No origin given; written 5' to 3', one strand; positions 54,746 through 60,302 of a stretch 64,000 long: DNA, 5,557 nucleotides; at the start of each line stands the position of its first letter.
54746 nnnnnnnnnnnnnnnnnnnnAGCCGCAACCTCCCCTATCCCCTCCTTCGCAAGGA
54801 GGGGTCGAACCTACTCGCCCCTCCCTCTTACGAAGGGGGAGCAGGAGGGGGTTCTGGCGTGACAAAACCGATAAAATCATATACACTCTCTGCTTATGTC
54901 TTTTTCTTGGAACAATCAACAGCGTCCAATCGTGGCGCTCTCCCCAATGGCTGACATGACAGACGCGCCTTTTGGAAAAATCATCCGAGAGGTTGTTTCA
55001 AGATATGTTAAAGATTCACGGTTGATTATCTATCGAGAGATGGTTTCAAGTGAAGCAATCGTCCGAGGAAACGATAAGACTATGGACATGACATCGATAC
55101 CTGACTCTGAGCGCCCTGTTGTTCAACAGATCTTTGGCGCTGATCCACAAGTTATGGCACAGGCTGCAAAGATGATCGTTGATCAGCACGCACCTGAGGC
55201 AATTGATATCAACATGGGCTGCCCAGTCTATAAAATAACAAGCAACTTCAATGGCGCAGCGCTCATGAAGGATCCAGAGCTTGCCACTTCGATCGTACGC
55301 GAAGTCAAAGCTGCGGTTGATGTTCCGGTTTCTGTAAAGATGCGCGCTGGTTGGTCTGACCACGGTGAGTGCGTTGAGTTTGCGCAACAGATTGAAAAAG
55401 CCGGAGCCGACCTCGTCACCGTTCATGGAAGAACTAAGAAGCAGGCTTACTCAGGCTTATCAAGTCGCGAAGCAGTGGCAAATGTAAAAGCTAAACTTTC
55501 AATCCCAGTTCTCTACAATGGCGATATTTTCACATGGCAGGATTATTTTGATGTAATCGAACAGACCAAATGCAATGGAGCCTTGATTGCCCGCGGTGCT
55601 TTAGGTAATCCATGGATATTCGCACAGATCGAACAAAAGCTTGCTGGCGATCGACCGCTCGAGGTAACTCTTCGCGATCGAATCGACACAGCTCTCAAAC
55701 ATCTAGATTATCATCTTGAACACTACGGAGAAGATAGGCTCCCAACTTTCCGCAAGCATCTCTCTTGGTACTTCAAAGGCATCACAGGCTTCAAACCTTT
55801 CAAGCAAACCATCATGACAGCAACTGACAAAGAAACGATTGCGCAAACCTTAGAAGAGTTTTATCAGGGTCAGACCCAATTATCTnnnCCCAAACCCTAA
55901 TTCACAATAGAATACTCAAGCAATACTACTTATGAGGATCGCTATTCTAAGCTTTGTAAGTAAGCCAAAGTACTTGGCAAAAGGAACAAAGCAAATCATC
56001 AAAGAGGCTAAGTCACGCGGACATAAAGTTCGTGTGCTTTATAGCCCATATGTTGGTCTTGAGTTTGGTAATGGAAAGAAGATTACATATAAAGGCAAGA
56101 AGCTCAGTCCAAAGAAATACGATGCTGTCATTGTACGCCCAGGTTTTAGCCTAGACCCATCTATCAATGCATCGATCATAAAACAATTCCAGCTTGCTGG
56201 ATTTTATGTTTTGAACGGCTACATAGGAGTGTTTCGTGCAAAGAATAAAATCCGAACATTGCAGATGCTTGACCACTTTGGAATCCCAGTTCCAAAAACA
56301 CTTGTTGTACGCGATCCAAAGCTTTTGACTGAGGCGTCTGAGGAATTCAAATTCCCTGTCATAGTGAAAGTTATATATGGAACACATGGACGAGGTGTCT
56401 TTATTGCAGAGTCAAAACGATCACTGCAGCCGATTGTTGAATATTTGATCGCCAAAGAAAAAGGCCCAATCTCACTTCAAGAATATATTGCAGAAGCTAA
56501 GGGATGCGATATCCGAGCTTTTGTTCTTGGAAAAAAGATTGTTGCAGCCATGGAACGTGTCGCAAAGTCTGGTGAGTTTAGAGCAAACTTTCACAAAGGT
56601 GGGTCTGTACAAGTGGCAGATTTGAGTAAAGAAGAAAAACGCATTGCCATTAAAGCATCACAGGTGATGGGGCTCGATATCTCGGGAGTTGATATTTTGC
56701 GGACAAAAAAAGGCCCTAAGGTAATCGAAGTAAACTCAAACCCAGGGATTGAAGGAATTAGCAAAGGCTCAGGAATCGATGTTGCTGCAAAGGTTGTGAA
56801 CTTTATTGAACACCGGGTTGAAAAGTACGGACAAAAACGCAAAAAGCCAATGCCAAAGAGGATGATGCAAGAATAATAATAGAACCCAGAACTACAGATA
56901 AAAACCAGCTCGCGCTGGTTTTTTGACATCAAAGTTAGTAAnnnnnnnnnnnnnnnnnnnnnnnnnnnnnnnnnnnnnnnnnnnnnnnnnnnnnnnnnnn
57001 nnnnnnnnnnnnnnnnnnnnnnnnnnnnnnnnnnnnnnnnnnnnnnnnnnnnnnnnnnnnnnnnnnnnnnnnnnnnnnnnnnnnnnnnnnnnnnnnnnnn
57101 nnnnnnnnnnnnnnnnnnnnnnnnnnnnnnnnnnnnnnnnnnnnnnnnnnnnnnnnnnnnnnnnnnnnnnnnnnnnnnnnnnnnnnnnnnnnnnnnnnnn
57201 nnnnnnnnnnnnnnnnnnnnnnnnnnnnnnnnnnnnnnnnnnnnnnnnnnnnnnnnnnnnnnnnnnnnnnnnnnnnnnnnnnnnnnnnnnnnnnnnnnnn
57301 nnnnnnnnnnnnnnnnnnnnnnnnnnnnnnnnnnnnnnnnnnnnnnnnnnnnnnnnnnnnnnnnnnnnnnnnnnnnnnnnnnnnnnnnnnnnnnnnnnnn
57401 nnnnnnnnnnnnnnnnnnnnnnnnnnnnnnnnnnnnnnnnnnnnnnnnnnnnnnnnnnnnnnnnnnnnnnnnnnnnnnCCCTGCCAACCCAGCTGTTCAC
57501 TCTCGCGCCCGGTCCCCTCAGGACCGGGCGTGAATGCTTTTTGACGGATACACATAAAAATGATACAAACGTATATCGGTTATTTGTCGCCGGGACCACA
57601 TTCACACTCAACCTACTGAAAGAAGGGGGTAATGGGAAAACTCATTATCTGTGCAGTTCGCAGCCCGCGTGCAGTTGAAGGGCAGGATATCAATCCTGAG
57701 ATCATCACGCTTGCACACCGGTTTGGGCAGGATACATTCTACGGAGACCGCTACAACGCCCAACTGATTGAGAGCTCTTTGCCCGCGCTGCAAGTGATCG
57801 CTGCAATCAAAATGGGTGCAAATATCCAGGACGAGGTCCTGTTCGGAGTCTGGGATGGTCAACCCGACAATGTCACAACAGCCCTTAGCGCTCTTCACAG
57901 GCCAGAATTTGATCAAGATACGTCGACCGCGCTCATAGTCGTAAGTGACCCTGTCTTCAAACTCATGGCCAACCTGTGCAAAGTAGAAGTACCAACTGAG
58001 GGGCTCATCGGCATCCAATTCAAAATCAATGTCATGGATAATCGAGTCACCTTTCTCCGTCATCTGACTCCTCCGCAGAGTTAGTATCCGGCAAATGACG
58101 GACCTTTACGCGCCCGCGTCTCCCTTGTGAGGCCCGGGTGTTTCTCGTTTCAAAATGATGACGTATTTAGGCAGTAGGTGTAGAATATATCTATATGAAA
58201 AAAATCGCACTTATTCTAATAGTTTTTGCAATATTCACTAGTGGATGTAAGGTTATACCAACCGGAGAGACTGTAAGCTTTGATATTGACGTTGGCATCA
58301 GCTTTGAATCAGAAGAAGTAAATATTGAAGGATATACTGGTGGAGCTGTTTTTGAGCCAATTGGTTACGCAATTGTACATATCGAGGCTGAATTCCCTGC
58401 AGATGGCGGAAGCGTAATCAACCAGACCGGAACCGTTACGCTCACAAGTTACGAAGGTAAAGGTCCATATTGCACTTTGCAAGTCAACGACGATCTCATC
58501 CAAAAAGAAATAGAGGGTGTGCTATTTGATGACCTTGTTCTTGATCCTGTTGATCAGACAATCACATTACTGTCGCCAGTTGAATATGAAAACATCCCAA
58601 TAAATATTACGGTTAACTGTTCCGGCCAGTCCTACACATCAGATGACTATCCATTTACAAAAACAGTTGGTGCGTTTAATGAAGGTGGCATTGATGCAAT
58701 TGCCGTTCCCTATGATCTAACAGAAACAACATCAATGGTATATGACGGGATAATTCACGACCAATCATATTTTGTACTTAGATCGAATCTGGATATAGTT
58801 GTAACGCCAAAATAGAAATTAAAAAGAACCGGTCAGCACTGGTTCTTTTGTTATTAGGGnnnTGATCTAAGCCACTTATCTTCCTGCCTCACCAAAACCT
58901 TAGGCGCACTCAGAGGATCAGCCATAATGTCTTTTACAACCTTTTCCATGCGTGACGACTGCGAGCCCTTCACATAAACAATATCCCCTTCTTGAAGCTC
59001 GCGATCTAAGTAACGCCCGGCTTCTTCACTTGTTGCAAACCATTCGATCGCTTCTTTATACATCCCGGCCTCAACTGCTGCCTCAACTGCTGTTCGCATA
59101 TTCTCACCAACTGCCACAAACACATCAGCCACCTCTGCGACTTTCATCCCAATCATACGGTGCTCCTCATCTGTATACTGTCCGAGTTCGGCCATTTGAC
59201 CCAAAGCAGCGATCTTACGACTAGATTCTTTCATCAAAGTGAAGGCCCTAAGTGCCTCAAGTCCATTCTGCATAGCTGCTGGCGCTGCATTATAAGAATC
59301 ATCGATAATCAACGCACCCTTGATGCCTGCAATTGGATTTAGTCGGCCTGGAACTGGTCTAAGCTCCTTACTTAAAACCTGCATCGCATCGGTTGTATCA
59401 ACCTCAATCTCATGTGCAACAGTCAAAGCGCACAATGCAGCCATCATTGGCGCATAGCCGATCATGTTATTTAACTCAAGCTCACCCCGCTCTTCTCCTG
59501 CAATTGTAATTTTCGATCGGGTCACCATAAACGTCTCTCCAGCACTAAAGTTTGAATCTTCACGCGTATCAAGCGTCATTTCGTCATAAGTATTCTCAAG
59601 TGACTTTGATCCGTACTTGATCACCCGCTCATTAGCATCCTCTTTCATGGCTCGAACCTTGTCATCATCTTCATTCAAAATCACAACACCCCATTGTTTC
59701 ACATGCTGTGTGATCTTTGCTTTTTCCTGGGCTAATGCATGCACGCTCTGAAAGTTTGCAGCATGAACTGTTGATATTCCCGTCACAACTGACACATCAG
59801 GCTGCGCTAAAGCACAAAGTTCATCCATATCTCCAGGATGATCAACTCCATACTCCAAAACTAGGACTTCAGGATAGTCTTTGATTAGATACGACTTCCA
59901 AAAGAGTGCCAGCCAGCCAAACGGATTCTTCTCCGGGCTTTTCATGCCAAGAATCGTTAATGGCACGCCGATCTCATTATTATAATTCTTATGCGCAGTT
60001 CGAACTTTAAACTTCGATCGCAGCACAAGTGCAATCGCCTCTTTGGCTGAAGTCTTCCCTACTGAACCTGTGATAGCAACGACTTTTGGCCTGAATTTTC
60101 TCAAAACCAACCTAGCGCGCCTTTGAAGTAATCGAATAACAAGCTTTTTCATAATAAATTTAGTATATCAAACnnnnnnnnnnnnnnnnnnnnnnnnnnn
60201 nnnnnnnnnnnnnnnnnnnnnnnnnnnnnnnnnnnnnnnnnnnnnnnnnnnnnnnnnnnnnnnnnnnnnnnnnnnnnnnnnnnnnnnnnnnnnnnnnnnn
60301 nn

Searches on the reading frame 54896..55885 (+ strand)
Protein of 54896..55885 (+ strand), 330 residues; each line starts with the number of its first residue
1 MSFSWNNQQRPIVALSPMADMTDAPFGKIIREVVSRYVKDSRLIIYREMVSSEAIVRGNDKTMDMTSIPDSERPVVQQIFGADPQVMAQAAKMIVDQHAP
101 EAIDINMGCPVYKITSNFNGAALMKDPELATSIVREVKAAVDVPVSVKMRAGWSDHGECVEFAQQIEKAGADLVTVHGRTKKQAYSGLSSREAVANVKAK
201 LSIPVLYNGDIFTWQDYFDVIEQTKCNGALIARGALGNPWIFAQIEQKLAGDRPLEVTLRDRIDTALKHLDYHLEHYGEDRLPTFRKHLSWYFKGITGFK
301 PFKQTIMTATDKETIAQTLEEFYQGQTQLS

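Call 67: search_protein_families(library=ncbifam, proteins=[window:54896-55885:+], max_evalue=1e-10)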
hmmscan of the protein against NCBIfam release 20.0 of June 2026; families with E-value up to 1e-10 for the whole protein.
window:54896-55885:+ (330 aa): 6 families
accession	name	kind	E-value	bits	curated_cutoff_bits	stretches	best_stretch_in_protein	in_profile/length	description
TIGR00737.1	nifR3_yhdG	equivalog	1.8e-92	310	293.3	1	13-324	10-316/319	tRNA dihydrouridine synthase DusB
NF008774.0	PRK11815.1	equivalog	1.1e-41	142.9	269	1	8-316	10-317/337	tRNA dihydrouridine(20/20a) synthase DusA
TIGR00742.1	yjbN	subfamily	5.2e-34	118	397.2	1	14-314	4-303/318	tRNA dihydrouridine(20/20a) synthase DusA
NF007838.0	PRK10550.1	equivalog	2.2e-32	112.3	395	1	65-241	55-233/312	tRNA dihydrouridine(16) synthase DusC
TIGR01037.2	pyrD_sub1_fam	subfamily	3e-14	52.8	270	1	70-176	88-188/300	dihydroorotate dehydrogenase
NF005574.0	PRK07259.1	equivalog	1.6e-13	50.2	269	1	67-175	89-190/304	dihydroorotate dehydrogenase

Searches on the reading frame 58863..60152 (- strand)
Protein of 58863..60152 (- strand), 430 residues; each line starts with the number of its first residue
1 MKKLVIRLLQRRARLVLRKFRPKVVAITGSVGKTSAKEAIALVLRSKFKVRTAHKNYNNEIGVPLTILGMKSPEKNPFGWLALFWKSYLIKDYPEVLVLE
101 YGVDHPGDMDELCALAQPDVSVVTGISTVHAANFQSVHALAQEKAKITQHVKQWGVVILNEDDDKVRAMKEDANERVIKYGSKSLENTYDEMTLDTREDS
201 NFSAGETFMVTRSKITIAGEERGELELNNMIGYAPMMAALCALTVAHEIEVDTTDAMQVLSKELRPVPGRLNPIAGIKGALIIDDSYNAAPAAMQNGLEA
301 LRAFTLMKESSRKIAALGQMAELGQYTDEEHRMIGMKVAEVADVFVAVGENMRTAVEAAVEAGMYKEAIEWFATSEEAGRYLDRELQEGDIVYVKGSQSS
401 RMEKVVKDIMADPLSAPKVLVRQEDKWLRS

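Call 67: search_protein_families(library=ncbifam, proteins=[window:58863-60152:-], max_evalue=1e-10)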
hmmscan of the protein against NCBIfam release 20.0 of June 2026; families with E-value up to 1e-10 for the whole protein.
window:58863-60152:- (430 aa): 12 families
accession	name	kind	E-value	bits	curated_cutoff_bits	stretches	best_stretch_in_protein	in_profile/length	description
TIGR01143.1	murF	subfamily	9e-82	275.2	288.6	2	94-407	126-416/418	UDP-N-acetylmuramoyl-tripeptide--D-alanyl-D-alanine ligase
NF008896.0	PRK11929.1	equivalog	4.6e-69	233.3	1023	1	7-410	589-957/965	bifunctional UDP-N-acetylmuramoyl-L-alanyl-D-glutamate--2,6-diaminopimelate ligase MurE/UDP-N-acetylmuramoyl-tripeptide--D-alanyl-D-alanine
NF010693.0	PRK14093.1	equivalog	1.6e-45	155.7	544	1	10-409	96-464/479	UDP-N-acetylmuramoylalanyl-D-glutamyl-2,6-diaminopimelate--D-alanyl-D-alanine ligase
NF008041.0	PRK10773.1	equivalog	1.8e-40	139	551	1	13-409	91-447/453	UDP-N-acetylmuramoyl-tripeptide--D-alanyl-D-alanine ligase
NF008897.0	PRK11930.1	equivalog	3.2e-40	137.9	804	1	91-409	156-453/822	bifunctional UDP-N-acetylmuramoyl-tripeptide:D-alanyl-D-alanine ligase/alanine racemase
TIGR01087.1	murD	equivalog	9.2e-19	67.8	211.95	1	15-362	96-402/441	UDP-N-acetylmuramoyl-L-alanine--D-glutamate ligase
NF001124.0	PRK00139.1-2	equivalog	4.6e-16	58.6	476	1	120-396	201-466/500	UDP-N-acetylmuramoyl-L-alanyl-D-glutamate--2,6-diaminopimelate ligase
TIGR01082.1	murC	equivalog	5.9e-14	52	335.1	1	115-396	165-437/449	UDP-N-acetylmuramate--L-alanine ligase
TIGR02068.2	cya_phycin_syn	equivalog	4.2e-13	48.2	850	1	116-408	563-860/862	cyanophycin synthetase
NF001126.0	PRK00139.1-4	equivalog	3.5e-12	45.6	373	0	119-354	195-408/486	UDP-N-acetylmuramoyl-L-alanyl-D-glutamate--2,6-diaminopimelate ligase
NF010623.0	PRK14016.1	subfamily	7.7e-11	40.9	877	0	24-410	482-864/871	cyanophycin synthetase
NF053645.1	pMurC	equivalog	9.8e-11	41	560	0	95-187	156-250/492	pseudomurein biosynthesis peptide ligase pMurC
